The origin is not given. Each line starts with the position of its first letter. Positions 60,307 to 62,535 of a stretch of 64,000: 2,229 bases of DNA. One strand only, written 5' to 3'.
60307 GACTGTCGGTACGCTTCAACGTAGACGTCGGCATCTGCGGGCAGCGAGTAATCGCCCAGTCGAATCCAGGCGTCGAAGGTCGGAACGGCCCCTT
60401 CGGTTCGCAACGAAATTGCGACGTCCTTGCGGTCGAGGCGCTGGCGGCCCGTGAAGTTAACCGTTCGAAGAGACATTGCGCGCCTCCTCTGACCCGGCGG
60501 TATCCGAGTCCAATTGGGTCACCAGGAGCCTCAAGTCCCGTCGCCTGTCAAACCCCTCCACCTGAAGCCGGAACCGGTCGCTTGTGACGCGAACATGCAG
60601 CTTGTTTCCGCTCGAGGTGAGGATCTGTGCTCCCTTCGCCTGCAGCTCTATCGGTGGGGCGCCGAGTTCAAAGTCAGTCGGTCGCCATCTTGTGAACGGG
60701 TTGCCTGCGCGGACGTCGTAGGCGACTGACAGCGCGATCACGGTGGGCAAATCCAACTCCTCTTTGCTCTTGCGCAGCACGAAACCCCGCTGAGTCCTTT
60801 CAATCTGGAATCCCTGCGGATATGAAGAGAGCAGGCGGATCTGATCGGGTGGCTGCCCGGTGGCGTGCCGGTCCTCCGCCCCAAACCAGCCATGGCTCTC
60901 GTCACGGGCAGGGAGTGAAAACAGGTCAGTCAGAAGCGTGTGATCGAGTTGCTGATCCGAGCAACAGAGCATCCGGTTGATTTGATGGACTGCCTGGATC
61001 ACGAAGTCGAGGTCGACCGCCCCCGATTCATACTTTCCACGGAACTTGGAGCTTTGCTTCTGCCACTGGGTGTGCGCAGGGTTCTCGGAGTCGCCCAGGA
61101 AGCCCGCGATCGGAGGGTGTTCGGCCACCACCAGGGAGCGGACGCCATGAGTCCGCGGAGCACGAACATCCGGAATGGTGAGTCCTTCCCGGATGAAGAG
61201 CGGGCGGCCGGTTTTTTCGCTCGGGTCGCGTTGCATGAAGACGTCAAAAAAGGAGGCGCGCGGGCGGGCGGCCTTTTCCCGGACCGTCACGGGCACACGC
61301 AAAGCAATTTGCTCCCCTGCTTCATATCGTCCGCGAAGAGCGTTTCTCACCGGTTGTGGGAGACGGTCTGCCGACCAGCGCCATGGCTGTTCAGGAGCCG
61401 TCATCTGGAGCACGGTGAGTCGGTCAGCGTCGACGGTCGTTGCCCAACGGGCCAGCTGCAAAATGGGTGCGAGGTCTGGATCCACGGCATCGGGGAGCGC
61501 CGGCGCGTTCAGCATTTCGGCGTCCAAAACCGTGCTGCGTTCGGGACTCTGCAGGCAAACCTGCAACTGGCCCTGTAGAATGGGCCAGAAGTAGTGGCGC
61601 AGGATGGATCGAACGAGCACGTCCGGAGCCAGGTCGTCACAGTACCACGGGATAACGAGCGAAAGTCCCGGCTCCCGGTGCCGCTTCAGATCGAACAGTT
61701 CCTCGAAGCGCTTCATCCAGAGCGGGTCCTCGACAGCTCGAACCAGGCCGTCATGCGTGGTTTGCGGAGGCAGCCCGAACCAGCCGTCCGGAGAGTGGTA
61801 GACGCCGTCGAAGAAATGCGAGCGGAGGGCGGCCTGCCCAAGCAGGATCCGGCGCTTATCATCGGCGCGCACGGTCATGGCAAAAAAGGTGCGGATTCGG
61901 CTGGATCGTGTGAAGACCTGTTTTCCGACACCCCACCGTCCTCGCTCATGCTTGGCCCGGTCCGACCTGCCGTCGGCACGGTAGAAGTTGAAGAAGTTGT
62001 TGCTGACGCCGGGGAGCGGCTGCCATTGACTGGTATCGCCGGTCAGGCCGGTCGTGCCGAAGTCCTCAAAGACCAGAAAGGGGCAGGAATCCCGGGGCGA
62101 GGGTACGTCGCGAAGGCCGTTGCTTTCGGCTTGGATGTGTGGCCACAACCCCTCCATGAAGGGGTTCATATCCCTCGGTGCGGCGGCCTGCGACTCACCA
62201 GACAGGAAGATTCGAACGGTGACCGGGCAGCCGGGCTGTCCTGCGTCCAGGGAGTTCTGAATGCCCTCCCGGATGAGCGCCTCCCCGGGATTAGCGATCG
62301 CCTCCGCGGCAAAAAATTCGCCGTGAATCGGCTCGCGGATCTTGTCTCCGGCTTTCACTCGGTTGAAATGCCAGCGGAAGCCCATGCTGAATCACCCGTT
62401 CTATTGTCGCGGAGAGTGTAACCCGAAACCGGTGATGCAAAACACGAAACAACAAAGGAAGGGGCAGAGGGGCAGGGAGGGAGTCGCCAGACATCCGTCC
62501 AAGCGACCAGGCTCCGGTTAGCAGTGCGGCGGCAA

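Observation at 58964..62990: Three-gene operon led by a MutL/MORC-like GHKL ATPase with two domain-less partners: candidate conflict/defence module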

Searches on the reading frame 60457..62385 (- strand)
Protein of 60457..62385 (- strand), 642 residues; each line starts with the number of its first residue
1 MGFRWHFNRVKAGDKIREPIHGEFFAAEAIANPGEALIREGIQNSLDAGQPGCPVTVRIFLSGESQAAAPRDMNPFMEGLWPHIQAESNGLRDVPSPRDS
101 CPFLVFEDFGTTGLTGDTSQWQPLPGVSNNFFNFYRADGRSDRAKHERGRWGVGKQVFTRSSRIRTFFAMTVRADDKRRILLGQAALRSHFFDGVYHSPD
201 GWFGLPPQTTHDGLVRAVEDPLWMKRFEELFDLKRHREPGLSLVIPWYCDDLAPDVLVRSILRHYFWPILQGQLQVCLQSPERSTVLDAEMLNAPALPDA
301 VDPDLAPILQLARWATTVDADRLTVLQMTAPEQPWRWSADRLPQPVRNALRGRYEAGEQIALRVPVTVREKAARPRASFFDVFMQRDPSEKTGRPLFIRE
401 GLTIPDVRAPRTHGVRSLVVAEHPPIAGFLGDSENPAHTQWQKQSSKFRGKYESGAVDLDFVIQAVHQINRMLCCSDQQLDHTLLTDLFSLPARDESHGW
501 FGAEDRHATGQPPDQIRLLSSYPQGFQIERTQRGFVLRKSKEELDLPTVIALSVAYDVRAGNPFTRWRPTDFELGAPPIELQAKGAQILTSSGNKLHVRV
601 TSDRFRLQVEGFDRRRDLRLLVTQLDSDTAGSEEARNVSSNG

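Call 3: search_protein_families(library=pfam, proteins=[window:60457-62385:-], max_evalue=1)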
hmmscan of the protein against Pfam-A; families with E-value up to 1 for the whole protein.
window:60457-62385:- (642 aa): 0 families

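Call 4: search_protein_families(library=padloc, proteins=[window:60457-62385:-], max_evalue=1)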
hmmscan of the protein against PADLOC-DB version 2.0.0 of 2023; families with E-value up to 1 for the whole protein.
window:60457-62385:- (642 aa): 1 family
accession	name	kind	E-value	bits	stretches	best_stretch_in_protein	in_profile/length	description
PDLC04582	PDC-M33A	-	3.5e-14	50.4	1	32-279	29-268/627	-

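Call 5: search_protein_families(library=ncbifam, proteins=[window:60457-62385:-], max_evalue=1)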
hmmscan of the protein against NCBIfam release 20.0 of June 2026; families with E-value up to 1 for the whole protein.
window:60457-62385:- (642 aa): 0 families

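Call 6: find_homologous_proteins(query=window:60457-62385:-)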
Query window:60457-62385:- (642 aa): 864 proteins with E <= 0.001 among 8000 candidates; the best 120 are listed.
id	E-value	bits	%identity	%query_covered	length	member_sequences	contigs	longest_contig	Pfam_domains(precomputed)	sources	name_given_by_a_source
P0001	0.0e+0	1021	68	100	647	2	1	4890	-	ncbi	-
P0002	2.3e-242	824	58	99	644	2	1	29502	-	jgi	jgi:hypothetical protein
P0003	2.4e-200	685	48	99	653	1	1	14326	-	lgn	-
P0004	2.2e-197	675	49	96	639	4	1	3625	-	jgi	-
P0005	8.2e-197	674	48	99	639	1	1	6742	-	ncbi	-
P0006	2.9e-195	668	47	99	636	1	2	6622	-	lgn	-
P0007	2.5e-193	662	47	99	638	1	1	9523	-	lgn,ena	-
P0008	1.5e-192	660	47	99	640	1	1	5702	-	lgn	-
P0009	4.0e-192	658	47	99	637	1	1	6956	-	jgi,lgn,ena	-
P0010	1.3e-191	656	48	99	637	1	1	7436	-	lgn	-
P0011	1.8e-191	656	47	99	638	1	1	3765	-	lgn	-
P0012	1.5e-190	653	48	98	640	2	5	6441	-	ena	-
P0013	2.4e-190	652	47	98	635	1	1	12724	-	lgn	-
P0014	4.1e-190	651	46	99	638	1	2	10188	-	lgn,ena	-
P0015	5.6e-190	651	47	98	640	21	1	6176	-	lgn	-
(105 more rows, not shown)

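Call 8: search_solved_structures(query=window:60457-62385:-, max_evalue=1)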
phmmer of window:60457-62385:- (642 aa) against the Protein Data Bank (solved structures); distinct sequences matched with E-value up to 1: 0.

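Call 10: find_related_loci(query=A1, collection=genome_contigs, flank=8000)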
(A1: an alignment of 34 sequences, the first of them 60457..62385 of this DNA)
Query A1 (642 aa) in genome_contigs; peptide patterns used: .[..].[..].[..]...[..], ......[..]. (x = any residue, [..] = any of these).
324 stretches matched a pattern; 287 encode a relative of the query (tblastn E <= 1e-3); the best 80 are kept; 80 distinct loci.
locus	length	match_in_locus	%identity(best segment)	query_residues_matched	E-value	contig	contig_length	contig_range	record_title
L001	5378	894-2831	68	1-641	0e+0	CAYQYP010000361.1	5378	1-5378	MAG TPA_asm: uncultured Acidobacteriota bacterium isolate binchicken_co216_114 genome assembly, contig: k141_536574, who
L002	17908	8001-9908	46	1-633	0e+0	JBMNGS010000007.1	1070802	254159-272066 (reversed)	MAG: bacterium isolate SBF912LR0HQ0026 contig_50565, whole genome shotgun sequence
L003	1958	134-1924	45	1-594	0e+0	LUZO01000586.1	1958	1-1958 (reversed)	MAG: Bacteroidales bacterium Bact_23 Bact_23_contig_358203, whole genome shotgun sequence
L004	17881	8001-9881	46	3-620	4e-169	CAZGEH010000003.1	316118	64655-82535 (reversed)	MAG TPA_asm: uncultured Acidobacteriota bacterium isolate binchicken_co274_138 genome assembly, contig: NODE_30_length_3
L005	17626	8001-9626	48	1-538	1e-168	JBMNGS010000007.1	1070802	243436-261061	MAG: bacterium isolate SBF912LR0HQ0026 contig_50565, whole genome shotgun sequence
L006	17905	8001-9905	44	1-631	1e-167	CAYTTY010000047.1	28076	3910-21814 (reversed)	MAG TPA_asm: uncultured Ignavibacteria bacterium isolate SRP141376_co2_295 genome assembly, contig: NODE_3650_length_280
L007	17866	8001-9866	42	1-623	5e-164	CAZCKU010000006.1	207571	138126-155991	MAG TPA_asm: uncultured Thermodesulfovibrio sp. isolate binchicken_co269_38 genome assembly, contig: NODE_53_length_2075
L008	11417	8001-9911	43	4-631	3e-163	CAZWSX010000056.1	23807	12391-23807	MAG TPA_asm: uncultured Pirellulaceae bacterium isolate SRP287051_co1_192 genome assembly, contig: NODE_3140_length_2380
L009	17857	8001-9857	41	1-622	3e-162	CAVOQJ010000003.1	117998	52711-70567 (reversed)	MAG: Blastocatellia bacterium isolate MFD09848.bin.2.92 genome assembly, contig: contig_11773, whole genome shotgun sequ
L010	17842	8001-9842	43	3-618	3e-157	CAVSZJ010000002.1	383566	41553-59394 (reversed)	MAG: Vicinamibacterales bacterium isolate MFD05747.bin.2.1 genome assembly, contig: contig_19325, whole genome shotgun s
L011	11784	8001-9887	43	4-622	1e-155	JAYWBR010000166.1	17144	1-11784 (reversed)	MAG: Verrucomicrobiota bacterium isolate GL93_UP_metabat_23 GL93_UP_metabat_23_165, whole genome shotgun sequence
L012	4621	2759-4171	50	1-469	5e-159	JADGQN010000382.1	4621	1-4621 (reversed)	MAG: Syntrophobacterales bacterium isolate Chersky.21_67 contig-100_15724, whole genome shotgun sequence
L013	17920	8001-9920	42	5-635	7e-155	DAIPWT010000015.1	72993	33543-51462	MAG TPA_asm: Gemmataceae bacterium isolate CTOTU41487 NODE_185_length_72993_cov_12.299761, whole genome shotgun sequence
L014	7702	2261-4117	42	1-618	3e-154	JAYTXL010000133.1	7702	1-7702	MAG: Verrucomicrobiota bacterium isolate GFS_5964 GFS_5964_132, whole genome shotgun sequence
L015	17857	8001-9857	42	1-618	3e-152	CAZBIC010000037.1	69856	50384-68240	MAG TPA_asm: uncultured Bifidobacterium sp. isolate SRP302895_co1_406 genome assembly, contig: NODE_696_length_69856_cov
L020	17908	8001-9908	41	5-624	4e-147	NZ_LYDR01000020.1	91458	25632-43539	Planctopirus hydrillae strain JC280 Contig12, whole genome shotgun sequence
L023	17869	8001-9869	43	1-626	3e-165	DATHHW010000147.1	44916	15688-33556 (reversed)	MAG TPA_asm: Pyrinomonadaceae bacterium isolate SMAG_U12510 k141_136548, whole genome shotgun sequence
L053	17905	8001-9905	40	4-635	1e-130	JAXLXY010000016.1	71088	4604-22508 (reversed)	MAG: Gemmatimonadales bacterium isolate STL-GEM4 C1.156.fa-16, whole genome shotgun sequence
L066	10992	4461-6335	37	1-620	1e-125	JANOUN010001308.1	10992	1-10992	MAG: Planctomycetota bacterium isolate VAR_39_metabat_103_sub VAR_39_k141_4751634, whole genome shotgun sequence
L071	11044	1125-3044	36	5-634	2e-123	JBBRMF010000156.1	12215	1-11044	MAG: Tepidisphaerales bacterium isolate La1_metabat2.017 LA1C_B2.017_k141_44797L_12215_cov_11.0004, whole genome shotgun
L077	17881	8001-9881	35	5-627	1e-120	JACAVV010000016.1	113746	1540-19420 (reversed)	MAG: Nitrospina sp. isolate MSP contig12, whole genome shotgun sequence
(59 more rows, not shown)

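Call 22: search_solved_structures(query=A1, max_evalue=10, show_alignments=2)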
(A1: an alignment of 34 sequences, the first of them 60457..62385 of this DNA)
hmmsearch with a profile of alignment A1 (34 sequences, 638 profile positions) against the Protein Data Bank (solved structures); distinct sequences matched with E-value up to 10: 0.

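Call 30: search_protein_families(library=pfam, proteins=[L071:5257-6807:-, L023:12768-13220:+, L008:7289-7945:+, L053:13146-14354:+, L006:6814-8004:+, L066:3173-4153:-], max_evalue=0.01)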
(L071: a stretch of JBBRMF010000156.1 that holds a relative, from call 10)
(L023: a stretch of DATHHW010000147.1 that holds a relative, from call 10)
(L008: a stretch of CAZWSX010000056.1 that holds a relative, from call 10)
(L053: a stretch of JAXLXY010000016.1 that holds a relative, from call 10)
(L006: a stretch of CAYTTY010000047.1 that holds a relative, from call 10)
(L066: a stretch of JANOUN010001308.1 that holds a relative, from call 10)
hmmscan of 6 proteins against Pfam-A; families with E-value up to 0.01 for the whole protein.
L071:5257-6807:- (516 aa): 1 family
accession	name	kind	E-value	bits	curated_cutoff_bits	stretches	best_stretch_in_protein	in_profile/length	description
PF00145.23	DNA_methylase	-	7.5e-41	141.1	22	2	248-510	141-320/324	C-5 cytosine-specific DNA methylase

L023:12768-13220:+ (150 aa): 1 family
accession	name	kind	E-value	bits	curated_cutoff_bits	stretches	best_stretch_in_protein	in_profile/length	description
PF03852.21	Vsr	-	3.2e-27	94.6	27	1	2-74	1-73/74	DNA mismatch endonuclease Vsr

L008:7289-7945:+ (218 aa): 0 families

L053:13146-14354:+ (402 aa): 1 family
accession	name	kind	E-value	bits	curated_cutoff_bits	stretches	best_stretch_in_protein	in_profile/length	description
PF09019.17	EcoRII-C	-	5.1e-43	147.5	25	1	242-377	13-149/165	EcoRII C terminal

L006:6814-8004:+ (396 aa): 0 families

L066:3173-4153:- (326 aa): 1 family
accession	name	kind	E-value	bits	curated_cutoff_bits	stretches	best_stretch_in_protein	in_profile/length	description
PF01261.30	AP_endonuc_2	-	9.7e-29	101.2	31.1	1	70-315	5-247/249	Xylose isomerase-like TIM barrel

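Call 35: search_protein_families(library=padloc, proteins=[L071:5257-6807:-, L008:7289-7945:+, L006:6814-8004:+, L006:8001-9917:+, L006:9898-10665:+, L006:10665-11396:+, L077:7986-9893:+, L077:9890-10651:+, L077:10651-11385:+, L020:7971-9932:+], max_evalue=0.1)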
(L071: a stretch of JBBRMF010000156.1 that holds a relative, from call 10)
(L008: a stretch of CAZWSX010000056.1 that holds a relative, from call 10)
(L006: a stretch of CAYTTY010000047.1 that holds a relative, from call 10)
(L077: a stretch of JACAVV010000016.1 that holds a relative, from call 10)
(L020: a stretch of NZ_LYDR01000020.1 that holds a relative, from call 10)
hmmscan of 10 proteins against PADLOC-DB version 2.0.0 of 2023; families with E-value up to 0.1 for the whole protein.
L071:5257-6807:- (516 aa): 55 families (the best 25 are shown)
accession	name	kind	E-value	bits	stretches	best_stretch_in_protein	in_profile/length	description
PDLC02649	DrmMII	-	2.6e-83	278.4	2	373-515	283-417/422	DrmMII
PDLC03232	MTase_II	-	2.5e-60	202.6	3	374-515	325-459/465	Type II methyltransferase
PDLC03234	MTase_II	-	8.7e-56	187.8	3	248-514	154-364/375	Type II methyltransferase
PDLC03378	MTase_II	-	4e-55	185.5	3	130-306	68-213/344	Type II methyltransferase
PDLC02656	DrmMII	-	3.5e-52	175.8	2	422-510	377-463/491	DrmMII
PDLC03326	MTase_II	-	2.6e-46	156.6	3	434-512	292-372/412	Type II methyltransferase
PDLC02648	DrmMII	-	4.4e-46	155.6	3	415-510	346-445/468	DrmMII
PDLC00033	DruM2|DruM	-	3.2e-42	143.1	1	132-512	94-360/368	DNA cytosine methylase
PDLC00026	DruM2|DruM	-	7.1e-39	132.3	2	8-303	6-201/336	DNA cytosine methylase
PDLC03272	MTase_II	-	1.1e-35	121.6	2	3-276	71-244/407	Type II methyltransferase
PDLC03237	MTase_II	-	2.4e-33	113.1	3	443-510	719-785/1036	Type II methyltransferase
PDLC03231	MTase_II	-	6.3e-33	112.3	2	428-509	380-459/488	Type II methyltransferase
PDLC03307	MTase_II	-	7.9e-33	112.2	2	132-274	65-195/382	Type II methyltransferase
PDLC02650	DrmMII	-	2.5e-31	107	3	128-199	82-146/435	DrmMII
PDLC03225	MTase_II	-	8.9e-31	105.2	3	457-511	541-593/615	Type II methyltransferase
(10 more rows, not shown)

L008:7289-7945:+ (218 aa): 0 families

L006:6814-8004:+ (396 aa): 0 families

L006:8001-9917:+ (638 aa): 1 family
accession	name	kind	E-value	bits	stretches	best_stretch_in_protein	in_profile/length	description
PDLC04582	PDC-M33A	-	1.7e-16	58.1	2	97-284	103-273/627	-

L006:9898-10665:+ (255 aa): 0 families

L006:10665-11396:+ (243 aa): 0 families

L077:7986-9893:+ (635 aa): 1 family
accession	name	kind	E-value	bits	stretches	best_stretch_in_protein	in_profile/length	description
PDLC04582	PDC-M33A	-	3.6e-19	66.9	1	35-446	31-381/627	-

L077:9890-10651:+ (253 aa): 0 families

L077:10651-11385:+ (244 aa): 0 families

L020:7971-9932:+ (653 aa): 1 family
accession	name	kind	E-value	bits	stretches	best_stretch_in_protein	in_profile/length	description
PDLC04582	PDC-M33A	-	2.1e-20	70.9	2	111-293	104-269/627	-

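Call 37: search_dna_similar(query=window:60457-62385:-, collection=plasmids, mode=protein, max_rows=20)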
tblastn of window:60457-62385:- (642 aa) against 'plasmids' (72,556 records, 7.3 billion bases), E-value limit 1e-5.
Records with a match: 4; places in all: 4; records where one place covers at least 80% of the query: 0.
Best place of each record, by identity: <60% 4.
By first word of the organism name: Rhizobium 1; Halorussus 1; Halomicrobium 1; Arthrobacter 1.
By predicted mobility (MOB-suite, as given by PLSDB): non-mobilizable 3; mobilizable 1.
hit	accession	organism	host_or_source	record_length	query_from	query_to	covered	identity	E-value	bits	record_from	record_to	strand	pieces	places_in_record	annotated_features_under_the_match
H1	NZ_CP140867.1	Rhizobium leguminosarum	Trifolium pratense,whole organism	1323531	5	441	68%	25.8%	4e-20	103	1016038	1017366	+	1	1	record has no annotation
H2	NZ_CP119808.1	Halorussus lipolyticus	cell culture,coastal saline-alkali land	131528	19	294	43%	26.7%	3e-6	58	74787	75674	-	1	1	hypothetical protein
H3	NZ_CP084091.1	Halomicrobium urmianum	cell culture,salt lake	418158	19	294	43%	26.3%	3e-6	58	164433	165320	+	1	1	hypothetical protein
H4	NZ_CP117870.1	Arthrobacter agilis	cell culture,Middle part of the water ...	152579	36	292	40%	27.3%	6e-8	64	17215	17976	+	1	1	hypothetical protein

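Call 38: search_dna_similar(query=window:60457-62385:-, collection=phages, mode=protein, max_rows=10)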
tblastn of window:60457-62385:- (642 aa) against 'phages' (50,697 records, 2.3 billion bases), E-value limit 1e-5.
No match.

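Call 39: predict_structure(alignment_id=A4)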
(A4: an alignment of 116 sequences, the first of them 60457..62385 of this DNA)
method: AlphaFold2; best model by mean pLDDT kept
length: 642 residues; sequences in the alignment: 116
mean_pLDDT: 87.7   pTM: 0.75
mean pLDDT of the five models: 87.7, 87.4, 86.9, 86.5, 86.5
residues with pLDDT >= 90: 472; 70-90: 78; 50-70: 51; < 50: 41
segments of 3 or more residues with pLDDT < 50: 495-522, 630-642
pLDDT, mean of each block of 10 residues (from residue 1): 91 87 55 88 92 96 97 97 95 95 98 94 90 85 61 76 95 97 96 96 86 87 97 96 96 93 97 98 96 90 92 97 96 95 94 96 98 97 92 91 93 95 96 88 93 98 97 73 61 48 38 38 77 95 87 94 93 96 97 97 96 96 77 35 27
secondary structure, 60 per line:
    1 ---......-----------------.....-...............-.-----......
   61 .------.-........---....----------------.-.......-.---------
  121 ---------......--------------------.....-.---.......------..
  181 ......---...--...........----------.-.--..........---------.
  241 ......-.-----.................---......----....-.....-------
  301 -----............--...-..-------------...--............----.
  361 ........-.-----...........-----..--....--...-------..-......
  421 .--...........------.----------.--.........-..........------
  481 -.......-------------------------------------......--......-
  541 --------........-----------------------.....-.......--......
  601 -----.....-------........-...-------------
elements in order: E4-9 H27-31 H33-47 E55-61 H70-77 H81-84 E103-109 H130-135 H156-160 E166-172 E179-186 E190-192 E195-205 H221-230 E240-246 H254-270 E274-279 E284-287 H289-293 H306-317 H344-355 E360-368 E376-386 E396-399 E402-404 E415-421 H424-433 H455-463 H465-474 H482-488 E526-531 E534-539 E549-556 E580-584 E586-592 E595-600 E606-610 E618-625

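Call 40: get_annotated_region(hit=H4, flank=6000)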
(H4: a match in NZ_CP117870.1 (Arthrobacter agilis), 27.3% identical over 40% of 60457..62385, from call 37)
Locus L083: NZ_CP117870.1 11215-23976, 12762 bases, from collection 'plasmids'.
description: Arthrobacter agilis strain TMP24 plasmid pAAG24-152, complete sequence
organism: Arthrobacter agilis (NCBI taxid 37921)
taxonomy: Bacteria; Actinomycetota; Actinomycetes; Micrococcales; Micrococcaceae; Arthrobacter; Arthrobacter agilis
host: -; source: cell culture,Middle part of the water column of temporary meltwater pond; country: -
typing (MOB-suite, as given by PLSDB): mobilizable; relaxase MOBF
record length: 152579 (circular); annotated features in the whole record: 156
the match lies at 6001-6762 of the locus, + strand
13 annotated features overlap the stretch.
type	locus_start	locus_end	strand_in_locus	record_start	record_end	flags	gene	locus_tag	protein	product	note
CDS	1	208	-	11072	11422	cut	-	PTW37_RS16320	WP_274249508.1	Lsr2 family protein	-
CDS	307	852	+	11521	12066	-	-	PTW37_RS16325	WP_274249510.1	hypothetical protein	-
CDS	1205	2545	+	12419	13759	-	dcm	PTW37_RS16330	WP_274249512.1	DNA (cytosine-5-)-methyltransferase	GO:0006304 - DNA modification [Evidence IEA]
CDS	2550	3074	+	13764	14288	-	vsr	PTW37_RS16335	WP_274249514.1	DNA mismatch endonuclease Vsr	GO:0006298 - mismatch repair [Evidence IEA]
CDS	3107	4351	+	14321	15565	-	-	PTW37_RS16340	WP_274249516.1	type II restriction endonuclease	GO:0009307 - DNA restriction-modification system [Evidence IEA]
CDS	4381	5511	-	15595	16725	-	-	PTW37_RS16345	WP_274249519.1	DUF3320 domain-containing protein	-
CDS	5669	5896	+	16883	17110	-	-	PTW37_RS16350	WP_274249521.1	hypothetical protein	-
CDS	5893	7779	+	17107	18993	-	-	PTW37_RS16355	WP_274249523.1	hypothetical protein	-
CDS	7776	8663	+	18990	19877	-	-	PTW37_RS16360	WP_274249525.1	hypothetical protein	-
CDS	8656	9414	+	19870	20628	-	-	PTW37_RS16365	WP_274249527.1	DUF6339 family protein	-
CDS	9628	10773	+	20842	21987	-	-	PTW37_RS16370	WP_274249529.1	Shedu immune nuclease family protein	-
CDS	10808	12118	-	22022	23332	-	-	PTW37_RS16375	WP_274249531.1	ISL3 family transposase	-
CDS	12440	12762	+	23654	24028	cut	-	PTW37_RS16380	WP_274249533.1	hypothetical protein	-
